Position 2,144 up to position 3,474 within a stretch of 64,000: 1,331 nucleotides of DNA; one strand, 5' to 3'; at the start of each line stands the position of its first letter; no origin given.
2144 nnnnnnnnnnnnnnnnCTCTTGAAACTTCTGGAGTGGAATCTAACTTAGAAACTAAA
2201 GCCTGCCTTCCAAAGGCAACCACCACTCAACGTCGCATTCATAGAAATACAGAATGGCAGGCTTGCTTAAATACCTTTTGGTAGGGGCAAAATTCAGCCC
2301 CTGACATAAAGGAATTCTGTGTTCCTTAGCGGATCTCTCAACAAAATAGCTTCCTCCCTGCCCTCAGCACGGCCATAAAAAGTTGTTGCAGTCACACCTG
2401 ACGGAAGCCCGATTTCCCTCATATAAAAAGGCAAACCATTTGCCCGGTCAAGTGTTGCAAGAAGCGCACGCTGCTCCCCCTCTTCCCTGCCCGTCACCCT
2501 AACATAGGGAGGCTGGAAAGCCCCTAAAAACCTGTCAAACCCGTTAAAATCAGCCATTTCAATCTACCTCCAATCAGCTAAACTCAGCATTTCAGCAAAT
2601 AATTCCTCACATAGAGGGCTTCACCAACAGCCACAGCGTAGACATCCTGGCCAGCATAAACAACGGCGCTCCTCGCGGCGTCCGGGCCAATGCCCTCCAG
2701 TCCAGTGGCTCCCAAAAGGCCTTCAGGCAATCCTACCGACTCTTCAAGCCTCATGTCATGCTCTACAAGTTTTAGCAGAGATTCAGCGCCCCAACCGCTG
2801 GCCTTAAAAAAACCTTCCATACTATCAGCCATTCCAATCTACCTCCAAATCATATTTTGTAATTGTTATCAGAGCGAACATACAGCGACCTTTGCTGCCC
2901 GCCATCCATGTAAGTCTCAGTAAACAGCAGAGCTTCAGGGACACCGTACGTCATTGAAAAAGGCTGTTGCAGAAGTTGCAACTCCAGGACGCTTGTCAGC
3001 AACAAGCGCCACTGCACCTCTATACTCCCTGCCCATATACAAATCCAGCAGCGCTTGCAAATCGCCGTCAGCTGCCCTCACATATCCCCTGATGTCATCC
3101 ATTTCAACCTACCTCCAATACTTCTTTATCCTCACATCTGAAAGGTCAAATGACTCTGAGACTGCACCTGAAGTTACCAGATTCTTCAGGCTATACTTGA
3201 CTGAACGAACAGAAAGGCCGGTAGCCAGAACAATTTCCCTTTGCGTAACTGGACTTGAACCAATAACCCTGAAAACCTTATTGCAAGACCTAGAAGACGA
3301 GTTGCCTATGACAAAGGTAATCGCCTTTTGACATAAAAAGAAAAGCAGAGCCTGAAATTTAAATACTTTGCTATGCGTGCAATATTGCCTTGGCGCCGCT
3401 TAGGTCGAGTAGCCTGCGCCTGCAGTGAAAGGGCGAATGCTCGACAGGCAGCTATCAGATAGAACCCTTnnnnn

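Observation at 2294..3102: Tandem triplet of small paralogous ORFs with duplicated RBS/start cassette, embedded between transketolase and the trp genes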

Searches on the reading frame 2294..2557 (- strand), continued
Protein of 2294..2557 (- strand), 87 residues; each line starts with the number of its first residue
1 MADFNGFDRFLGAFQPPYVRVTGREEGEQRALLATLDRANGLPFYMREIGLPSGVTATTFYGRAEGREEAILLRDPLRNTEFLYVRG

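Call 60: fold_search(model_id=the predicted structure, library=pdb)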
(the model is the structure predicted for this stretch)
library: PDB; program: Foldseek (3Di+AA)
matches with E <= 10: 500; with E <= 0.001: 0
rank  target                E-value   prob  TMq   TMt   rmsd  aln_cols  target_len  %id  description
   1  6y2p_A                2.4e-01  0.92  0.44  0.14   4.4        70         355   11  Escherichia coli RnlA-RnlB Toxin-Antitoxin System. (released 2021-04-14)
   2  2r2y                  3.9e-01  0.28  0.23  0.19   7.2        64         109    5  Crystal structure of the proteasomal Rpn13 PRU-domain (released 2008-05-13)
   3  6y2r_B                4.2e-01  0.66  0.45  0.15   8.5        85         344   13  Escherichia coli R255A RnlA endoribonuclease (single alanine mutant of RnlA) (released 2021-05-12)
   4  6y2s_A                5.8e-01  0.54  0.45  0.15  10.6        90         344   12  Escherichia coli R318A RnlA endoribonuclease (single alanine mutant of RnlA) (released 2021-03-31)
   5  6y2p_B                5.8e-01  0.54  0.45  0.15  10.7        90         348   11  Escherichia coli RnlA-RnlB Toxin-Antitoxin System. (released 2021-04-14)
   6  5ymy_MODEL_1_C        6.2e-01  0.21  0.23  0.18   7.3        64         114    5  The structure of the complex between Rpn13 and K48-diUb (released 2019-03-13)
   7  9obo_C                6.2e-01  0.14  0.31  0.06  21.4       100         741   14  Crystal structure of Mycobacterium tuberculosis isocitrate lyase 2 fixed in the apo form with disulfide bonds (released 2026-03-18)
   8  7pkn_L                6.9e-01  0.23  0.34  0.13   8.1        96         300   12  Structure of the human CCAN deltaCT complex (released 2022-04-27)
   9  4ii7_D                7.7e-01  0.25  0.29  0.07  11.7        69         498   19  Archaellum Assembly ATPase FlaI (released 2013-03-06)
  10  6y2r_A                8.2e-01  0.28  0.39  0.14   8.7        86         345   10  Escherichia coli R255A RnlA endoribonuclease (single alanine mutant of RnlA) (released 2021-05-12)
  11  5d68_B                8.2e-01  0.07  0.19  0.06  18.8       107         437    7  Crystal structure of KRIT1 ARD-FERM (released 2015-10-21)
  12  8oua_C                9.2e-01  0.35  0.30  0.28   3.9        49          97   18  Cereblon isoform 4 in complex with novel Benzamide-Type Cereblon Binder 11f (released 2023-11-15)
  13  8rdt_C                9.7e-01  0.33  0.30  0.28   3.9        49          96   18  Cereblon isoform 4 from Magnetospirillum gryphiswaldense in complex with spiro-isoxazol based compound 8j (released 2024-04-10)
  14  8veh_A                9.7e-01  0.25  0.30  0.15   9.6        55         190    7  Crystal structure of outer membrane lipoprotein carrier protein (LolA) from Rickettsia bellii (released 2023-12-27)
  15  8tum_a                1.0e+00  0.20  0.39  0.25  20.8       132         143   10  Type IV pilus from Pseudomonas PAO1 strain (released 2024-03-13)
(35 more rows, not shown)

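Call 80: fold_search(model_id=the predicted structure, library=viral)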
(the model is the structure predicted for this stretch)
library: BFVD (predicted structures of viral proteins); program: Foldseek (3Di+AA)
matches with E <= 10: 959; with E <= 0.001: 0
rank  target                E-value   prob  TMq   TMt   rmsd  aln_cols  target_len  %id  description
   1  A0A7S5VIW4            6.4e-02  0.99  0.47  0.58   3.1        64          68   17  (no name in the UniProt tables at hand)
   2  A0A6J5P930            8.0e-02  0.99  0.53  0.42   4.9        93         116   12  Uncharacterized protein [uncultured Caudovirales phage]
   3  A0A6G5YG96            1.0e-01  0.66  0.36  0.23  12.7       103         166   13  (no name in the UniProt tables at hand)
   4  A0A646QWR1            1.1e-01  0.99  0.51  0.60   3.4        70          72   10  Uncharacterized protein [Roseobacter phage CRP-5]
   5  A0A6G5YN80            1.2e-01  0.60  0.37  0.21  10.0       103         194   16  (no name in the UniProt tables at hand)
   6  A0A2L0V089            1.3e-01  0.99  0.53  0.63   2.9        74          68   14  Uncharacterized protein [Agrobacterium phage Atu_ph07]
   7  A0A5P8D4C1            1.4e-01  0.96  0.46  0.42   8.4        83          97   13  Uncharacterized protein [Pectobacterium phage Wc4]
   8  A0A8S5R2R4            1.7e-01  0.98  0.39  0.41   2.0        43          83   19  Uncharacterized protein [Siphoviridae sp. ct6d71]
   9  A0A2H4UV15            1.8e-01  0.18  0.21  0.13  10.2        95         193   14  Uncharacterized protein [Bodo saltans virus]
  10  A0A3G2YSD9            2.0e-01  0.92  0.53  0.52   5.9        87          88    9  Uncharacterized protein [Serratia phage vB_SmaA_3M]
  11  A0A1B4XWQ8            2.1e-01  0.97  0.51  0.20   3.1        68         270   10  Uncharacterized protein [Tenacibaculum phage pT24]
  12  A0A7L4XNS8            2.1e-01  0.35  0.35  0.33  13.3        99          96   16  (no name in the UniProt tables at hand)
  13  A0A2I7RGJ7            2.3e-01  0.99  0.55  0.73   2.4        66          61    9  (no name in the UniProt tables at hand)
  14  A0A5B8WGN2            2.3e-01  0.23  0.30  0.24  21.5       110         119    9  Uncharacterized protein [Arthrobacter phage Qui]
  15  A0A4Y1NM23            2.5e-01  0.77  0.47  0.50   8.1        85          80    8  Cef protein [Acinetobacter phage AM101]
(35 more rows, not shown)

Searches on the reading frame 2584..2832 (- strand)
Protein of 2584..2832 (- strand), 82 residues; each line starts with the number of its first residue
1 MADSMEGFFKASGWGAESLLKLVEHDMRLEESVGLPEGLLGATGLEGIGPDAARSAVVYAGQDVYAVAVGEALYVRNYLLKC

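Call 8: search_protein_families(library=pfam, proteins=[window:2584-2832:-], max_evalue=1)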
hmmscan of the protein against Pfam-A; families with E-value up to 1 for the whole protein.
window:2584-2832:- (82 aa): 1 family
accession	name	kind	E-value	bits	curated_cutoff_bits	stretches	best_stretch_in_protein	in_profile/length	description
PF12293.13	T4BSS_DotH_IcmK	-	0.062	12.8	25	1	44-77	163-197/238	Putative outer membrane core complex of type IVb secretion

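Call 9: search_protein_families(library=ncbifam, proteins=[window:2584-2832:-], max_evalue=1)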
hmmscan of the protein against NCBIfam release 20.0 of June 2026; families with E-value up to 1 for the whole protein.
window:2584-2832:- (82 aa): 0 families

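Call 22: find_homologous_proteins(query=window:2584-2832:-, max_evalue=0.1)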
Query window:2584-2832:- (82 aa): 1 proteins with E <= 0.1 among 3 candidates.
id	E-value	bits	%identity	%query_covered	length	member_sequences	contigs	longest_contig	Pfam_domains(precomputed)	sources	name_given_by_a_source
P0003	2.7e-43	163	100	95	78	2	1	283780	-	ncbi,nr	ncbi:hypothetical protein HYY74_07515 [Candidatus Woesearchaeota archaeon]|nr:hypothetical protein [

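Call 36: find_related_loci(query=window:2584-2832:-, collection=viral_contigs, flank=5000)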
Query window:2584-2832:- (82 aa) in viral_contigs; peptide patterns used: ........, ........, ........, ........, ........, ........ (x = any residue, [..] = any of these).
5 stretches matched a pattern, but none encodes a relative of the query by tblastn (E <= 1e-3).

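Call 48: search_protein_families(library=phrogs, proteins=[window:2584-2832:-], max_evalue=1)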
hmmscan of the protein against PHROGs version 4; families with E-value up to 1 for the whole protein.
window:2584-2832:- (82 aa): 0 families

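Call 49: search_protein_families(library=padloc, proteins=[window:2584-2832:-], max_evalue=1)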
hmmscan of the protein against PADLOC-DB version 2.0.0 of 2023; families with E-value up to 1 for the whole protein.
window:2584-2832:- (82 aa): 0 families

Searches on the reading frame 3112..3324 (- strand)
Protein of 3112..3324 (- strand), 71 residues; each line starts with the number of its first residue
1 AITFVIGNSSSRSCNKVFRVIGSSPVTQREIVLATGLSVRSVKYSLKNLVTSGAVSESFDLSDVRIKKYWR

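Call 8: search_protein_families(library=pfam, proteins=[window:3112-3318:-], max_evalue=1)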
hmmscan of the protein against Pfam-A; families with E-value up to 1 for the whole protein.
window:3112-3318:- (69 aa): 5 families
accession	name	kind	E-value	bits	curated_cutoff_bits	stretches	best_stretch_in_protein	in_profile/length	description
PF12802.13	MarR_2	-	0.0021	18.6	27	1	16-53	11-50/61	MarR family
PF13412.12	HTH_24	-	0.0027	17.7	21.9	1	24-51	18-45/48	Winged helix-turn-helix DNA-binding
PF04703.18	FaeA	-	0.048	14.4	20.7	1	19-55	9-47/62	FaeA-like protein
PF05732.17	RepL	-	0.054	13.4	20.3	1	24-53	76-105/164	Firmicute plasmid replication protein (RepL)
PF17782.7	DprA_WH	-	0.077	13.5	22.9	1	13-41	15-43/61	DprA winged helix domain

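Call 9: search_protein_families(library=ncbifam, proteins=[window:3112-3318:-], max_evalue=1)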
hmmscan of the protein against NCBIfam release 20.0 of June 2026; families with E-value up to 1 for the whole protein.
window:3112-3318:- (69 aa): 3 families
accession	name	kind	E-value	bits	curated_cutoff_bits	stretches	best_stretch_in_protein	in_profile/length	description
TIGR04176.1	MarR_EPS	equivalog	3.6e-05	23.8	88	1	13-60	7-56/105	MarR family EPS-associated transcriptional regulator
NF053755.1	MsvR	equivalog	0.0018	18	220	1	13-67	16-70/236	transcriptional factor MsvR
NF040939.2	trans_reg_lrs14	equivalog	0.073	13.1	90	1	16-54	28-67/103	Lrs14 family HTH-type transcriptional regulator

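Call 34: find_related_loci(query=window:3112-3324:-, collection=metagenome_contigs, flank=6000)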
Query seq(71 aa) (71 aa) in metagenome_contigs; peptide patterns used: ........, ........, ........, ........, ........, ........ (x = any residue, [..] = any of these).
600 stretches matched a pattern, but none encodes a relative of the query by tblastn (E <= 1e-3).
